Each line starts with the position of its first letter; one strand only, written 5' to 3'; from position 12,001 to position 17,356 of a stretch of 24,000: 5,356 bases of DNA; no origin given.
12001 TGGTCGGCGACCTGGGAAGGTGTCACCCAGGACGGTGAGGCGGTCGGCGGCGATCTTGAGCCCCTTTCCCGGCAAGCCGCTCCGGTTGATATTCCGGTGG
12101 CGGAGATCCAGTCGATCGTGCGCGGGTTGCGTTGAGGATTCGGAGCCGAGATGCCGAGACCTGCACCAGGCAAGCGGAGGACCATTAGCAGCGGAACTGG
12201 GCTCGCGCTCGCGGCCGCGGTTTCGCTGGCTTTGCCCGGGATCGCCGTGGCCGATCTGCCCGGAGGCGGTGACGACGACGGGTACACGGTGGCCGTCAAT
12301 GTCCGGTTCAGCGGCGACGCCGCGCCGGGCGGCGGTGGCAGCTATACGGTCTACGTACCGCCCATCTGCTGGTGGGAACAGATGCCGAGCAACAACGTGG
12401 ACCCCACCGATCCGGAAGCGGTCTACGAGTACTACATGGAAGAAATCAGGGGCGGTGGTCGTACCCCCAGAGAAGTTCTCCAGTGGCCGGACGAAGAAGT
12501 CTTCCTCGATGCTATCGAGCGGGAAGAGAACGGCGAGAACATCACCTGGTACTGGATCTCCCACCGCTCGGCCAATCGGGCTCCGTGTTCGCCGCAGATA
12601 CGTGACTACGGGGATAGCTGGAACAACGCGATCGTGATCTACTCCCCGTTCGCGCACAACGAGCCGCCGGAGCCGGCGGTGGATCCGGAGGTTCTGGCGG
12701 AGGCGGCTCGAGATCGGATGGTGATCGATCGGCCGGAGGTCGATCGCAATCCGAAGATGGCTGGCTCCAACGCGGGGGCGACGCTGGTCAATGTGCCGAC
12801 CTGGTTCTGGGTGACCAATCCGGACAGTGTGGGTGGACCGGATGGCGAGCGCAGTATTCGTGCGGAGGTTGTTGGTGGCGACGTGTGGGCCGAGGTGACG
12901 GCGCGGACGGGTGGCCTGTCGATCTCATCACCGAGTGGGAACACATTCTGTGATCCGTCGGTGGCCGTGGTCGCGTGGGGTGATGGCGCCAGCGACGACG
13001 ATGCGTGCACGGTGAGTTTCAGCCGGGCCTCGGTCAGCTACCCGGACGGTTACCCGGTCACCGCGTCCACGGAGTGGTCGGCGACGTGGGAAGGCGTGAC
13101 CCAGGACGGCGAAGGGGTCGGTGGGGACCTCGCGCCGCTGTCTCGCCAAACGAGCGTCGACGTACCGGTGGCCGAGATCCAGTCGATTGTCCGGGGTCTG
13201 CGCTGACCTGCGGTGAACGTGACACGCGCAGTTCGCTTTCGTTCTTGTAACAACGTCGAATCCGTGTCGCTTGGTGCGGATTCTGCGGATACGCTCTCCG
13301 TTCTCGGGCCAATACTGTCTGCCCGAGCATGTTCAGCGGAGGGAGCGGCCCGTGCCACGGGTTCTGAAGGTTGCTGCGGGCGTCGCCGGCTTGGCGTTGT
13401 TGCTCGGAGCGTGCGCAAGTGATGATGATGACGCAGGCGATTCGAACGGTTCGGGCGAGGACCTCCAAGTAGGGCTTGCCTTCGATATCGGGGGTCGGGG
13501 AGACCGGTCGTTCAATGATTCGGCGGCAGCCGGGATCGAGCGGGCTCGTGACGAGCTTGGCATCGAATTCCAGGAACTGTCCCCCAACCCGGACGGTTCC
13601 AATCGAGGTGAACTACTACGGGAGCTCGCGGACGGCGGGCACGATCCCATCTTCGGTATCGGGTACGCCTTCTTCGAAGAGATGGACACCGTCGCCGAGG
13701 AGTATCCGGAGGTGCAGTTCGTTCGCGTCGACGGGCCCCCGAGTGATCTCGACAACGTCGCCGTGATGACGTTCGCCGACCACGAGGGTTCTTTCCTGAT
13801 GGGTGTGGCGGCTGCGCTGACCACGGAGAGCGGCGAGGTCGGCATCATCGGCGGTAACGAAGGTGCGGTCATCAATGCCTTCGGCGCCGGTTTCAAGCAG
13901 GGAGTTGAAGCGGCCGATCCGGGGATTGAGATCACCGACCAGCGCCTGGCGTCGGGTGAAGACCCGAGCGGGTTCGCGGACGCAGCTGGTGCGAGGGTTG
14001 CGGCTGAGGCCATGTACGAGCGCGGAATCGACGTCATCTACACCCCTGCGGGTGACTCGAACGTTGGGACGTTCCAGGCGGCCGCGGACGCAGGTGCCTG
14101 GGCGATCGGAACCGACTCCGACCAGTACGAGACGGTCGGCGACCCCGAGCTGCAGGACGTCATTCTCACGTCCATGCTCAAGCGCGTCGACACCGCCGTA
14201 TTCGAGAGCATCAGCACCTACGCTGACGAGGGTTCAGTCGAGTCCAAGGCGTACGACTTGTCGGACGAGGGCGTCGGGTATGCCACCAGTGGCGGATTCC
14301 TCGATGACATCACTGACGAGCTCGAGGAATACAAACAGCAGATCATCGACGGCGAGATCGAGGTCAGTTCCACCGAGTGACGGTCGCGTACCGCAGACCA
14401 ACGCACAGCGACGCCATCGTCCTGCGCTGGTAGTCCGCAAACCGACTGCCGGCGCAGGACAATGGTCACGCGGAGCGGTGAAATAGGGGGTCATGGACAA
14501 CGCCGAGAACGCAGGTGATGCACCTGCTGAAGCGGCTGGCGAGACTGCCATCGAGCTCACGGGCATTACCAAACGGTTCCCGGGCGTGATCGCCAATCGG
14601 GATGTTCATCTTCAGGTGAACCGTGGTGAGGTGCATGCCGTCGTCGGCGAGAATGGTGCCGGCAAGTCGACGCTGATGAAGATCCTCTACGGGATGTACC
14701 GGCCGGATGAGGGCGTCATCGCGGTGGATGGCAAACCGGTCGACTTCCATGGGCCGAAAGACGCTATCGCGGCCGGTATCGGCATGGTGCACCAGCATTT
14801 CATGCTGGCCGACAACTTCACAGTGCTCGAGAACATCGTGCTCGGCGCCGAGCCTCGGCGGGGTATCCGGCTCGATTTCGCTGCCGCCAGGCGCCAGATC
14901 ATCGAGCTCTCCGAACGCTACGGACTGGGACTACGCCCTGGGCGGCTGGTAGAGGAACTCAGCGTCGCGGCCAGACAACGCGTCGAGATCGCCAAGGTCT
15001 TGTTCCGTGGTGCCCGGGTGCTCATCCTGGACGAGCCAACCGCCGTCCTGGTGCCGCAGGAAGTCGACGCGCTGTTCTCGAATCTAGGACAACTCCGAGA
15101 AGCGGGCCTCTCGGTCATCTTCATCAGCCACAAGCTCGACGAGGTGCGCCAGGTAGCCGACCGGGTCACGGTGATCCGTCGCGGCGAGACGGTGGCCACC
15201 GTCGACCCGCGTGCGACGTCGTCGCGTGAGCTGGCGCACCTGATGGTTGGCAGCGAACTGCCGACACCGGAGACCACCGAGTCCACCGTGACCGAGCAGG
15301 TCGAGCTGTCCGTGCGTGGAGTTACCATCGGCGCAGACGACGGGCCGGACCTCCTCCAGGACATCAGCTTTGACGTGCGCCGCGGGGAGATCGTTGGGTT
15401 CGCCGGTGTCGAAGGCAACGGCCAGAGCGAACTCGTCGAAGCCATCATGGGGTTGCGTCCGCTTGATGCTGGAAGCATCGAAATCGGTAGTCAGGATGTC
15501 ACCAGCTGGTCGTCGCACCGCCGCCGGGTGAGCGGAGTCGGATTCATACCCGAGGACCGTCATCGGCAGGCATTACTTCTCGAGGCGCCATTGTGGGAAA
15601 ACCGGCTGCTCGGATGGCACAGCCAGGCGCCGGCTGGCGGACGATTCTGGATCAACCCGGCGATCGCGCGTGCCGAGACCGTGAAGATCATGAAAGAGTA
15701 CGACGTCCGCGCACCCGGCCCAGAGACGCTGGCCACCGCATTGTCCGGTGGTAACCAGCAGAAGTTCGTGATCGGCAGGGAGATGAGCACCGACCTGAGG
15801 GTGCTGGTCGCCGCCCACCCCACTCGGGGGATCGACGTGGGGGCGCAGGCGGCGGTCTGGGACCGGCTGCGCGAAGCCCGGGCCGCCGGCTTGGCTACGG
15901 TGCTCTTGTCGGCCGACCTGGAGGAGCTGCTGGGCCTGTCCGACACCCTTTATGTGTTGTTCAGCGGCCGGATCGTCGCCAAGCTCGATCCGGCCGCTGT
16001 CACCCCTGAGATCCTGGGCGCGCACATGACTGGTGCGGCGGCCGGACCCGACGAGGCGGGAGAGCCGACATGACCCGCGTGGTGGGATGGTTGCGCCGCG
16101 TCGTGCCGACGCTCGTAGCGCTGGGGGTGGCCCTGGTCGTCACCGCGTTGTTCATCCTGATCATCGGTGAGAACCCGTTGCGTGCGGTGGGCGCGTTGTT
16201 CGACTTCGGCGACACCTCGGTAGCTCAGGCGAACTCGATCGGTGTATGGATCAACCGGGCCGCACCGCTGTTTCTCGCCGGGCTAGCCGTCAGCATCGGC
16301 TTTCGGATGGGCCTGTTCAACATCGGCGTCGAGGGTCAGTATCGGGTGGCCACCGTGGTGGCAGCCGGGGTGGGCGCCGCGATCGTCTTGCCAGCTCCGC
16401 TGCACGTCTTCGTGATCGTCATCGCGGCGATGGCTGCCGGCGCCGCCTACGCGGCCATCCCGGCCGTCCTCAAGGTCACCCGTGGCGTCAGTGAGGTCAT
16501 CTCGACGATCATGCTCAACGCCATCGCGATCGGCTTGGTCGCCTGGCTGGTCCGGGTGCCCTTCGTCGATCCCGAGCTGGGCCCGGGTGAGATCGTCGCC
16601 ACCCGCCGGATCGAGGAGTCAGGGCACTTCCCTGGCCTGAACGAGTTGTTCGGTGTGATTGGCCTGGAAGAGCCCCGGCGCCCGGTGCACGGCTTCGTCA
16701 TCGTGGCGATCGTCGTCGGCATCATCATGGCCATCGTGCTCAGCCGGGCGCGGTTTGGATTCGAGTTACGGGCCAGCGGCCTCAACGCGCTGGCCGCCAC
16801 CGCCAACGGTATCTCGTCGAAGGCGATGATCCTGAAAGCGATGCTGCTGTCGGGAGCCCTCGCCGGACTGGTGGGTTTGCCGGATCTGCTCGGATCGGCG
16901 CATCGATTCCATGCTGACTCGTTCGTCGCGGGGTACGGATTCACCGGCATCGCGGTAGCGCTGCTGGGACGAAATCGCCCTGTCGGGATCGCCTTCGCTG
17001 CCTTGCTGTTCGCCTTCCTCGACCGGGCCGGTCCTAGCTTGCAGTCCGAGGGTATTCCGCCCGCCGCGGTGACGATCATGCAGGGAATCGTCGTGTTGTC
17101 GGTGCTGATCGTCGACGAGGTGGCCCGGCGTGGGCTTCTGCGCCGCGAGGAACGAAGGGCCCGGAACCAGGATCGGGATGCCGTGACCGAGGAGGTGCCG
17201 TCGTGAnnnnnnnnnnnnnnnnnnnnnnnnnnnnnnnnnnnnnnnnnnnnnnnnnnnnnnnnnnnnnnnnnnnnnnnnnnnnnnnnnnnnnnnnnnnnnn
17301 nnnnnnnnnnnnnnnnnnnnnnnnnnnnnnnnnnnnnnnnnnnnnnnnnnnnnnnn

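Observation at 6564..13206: Mirror-image paralogous two-gene envelope cassette (lipoprotein + secreted Cys protein) flanking a mutase gene: candidate uncharacterised cell-surface system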

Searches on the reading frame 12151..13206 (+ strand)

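Call 6: search_protein_families(library=pfam, proteins=[window:12151-13206:+], max_evalue=1)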
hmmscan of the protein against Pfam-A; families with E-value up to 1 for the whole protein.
window:12151-13206:+ (351 aa): 1 family
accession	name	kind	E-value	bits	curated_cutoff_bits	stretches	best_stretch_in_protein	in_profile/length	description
PF12472.13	DUF3693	-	0.52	10.4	21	0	14-34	26-46/60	Phage related protein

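Call 7: search_protein_families(library=ncbifam, proteins=[window:12151-13206:+], max_evalue=1)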
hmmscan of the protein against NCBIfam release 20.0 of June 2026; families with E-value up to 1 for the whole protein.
window:12151-13206:+ (351 aa): 0 families

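Call 64: search_protein_families(library=padloc, proteins=[window:12151-13206:+], max_evalue=0.1)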
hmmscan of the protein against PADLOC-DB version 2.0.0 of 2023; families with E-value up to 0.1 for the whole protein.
window:12151-13206:+ (351 aa): 0 families

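Call 65: search_protein_families(library=phrogs, proteins=[window:12151-13206:+], max_evalue=0.1)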
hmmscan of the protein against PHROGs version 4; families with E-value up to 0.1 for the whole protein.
window:12151-13206:+ (351 aa): 0 families

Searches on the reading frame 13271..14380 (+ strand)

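Call 6: search_protein_families(library=pfam, proteins=[window:13271-14380:+], max_evalue=1)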
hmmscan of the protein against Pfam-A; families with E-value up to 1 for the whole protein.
window:13271-14380:+ (369 aa): 2 families
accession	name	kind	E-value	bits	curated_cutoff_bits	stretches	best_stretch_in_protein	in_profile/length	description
PF02608.20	Bmp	-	4.3e-50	170.9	24.1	1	70-368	6-300/301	ABC transporter substrate-binding protein PnrA-like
PF14141.11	YqzM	-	0.092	13.3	27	1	321-343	5-27/42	YqzM-like protein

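Call 7: search_protein_families(library=ncbifam, proteins=[window:13271-14380:+], max_evalue=1)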
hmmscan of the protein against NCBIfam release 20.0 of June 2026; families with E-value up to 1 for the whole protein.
window:13271-14380:+ (369 aa): 2 families
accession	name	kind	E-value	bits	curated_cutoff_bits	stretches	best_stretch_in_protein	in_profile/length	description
NF047927.1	ABC_BMP_B6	equivalog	3.3e-29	102.1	400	1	78-368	15-302/314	putative B6 ABC transporter substrate-binding protein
NF006042.0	PRK08185.1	subfamily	0.03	13.6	405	1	249-310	143-206/287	hypothetical protein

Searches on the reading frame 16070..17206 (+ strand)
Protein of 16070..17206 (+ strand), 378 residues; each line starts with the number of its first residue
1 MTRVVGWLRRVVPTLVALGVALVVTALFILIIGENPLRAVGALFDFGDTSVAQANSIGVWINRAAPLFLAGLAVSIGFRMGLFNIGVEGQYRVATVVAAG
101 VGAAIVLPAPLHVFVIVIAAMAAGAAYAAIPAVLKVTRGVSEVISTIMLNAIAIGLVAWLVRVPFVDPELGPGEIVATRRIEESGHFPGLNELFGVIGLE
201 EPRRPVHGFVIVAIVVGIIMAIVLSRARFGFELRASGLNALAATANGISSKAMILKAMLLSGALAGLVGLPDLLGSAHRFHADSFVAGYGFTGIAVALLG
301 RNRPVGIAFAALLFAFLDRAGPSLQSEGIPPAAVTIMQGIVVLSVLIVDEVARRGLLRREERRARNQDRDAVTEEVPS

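Call 114: search_protein_families(library=pfam, proteins=[window:16070-17206:+], max_evalue=0.001)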
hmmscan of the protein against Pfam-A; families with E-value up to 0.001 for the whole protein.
window:16070-17206:+ (378 aa): 1 family
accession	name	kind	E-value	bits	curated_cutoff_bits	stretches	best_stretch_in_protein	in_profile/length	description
PF02653.21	BPD_transp_2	-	1.3e-33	116.8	26.8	1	60-346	5-269/269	Branched-chain amino acid transport system / permease component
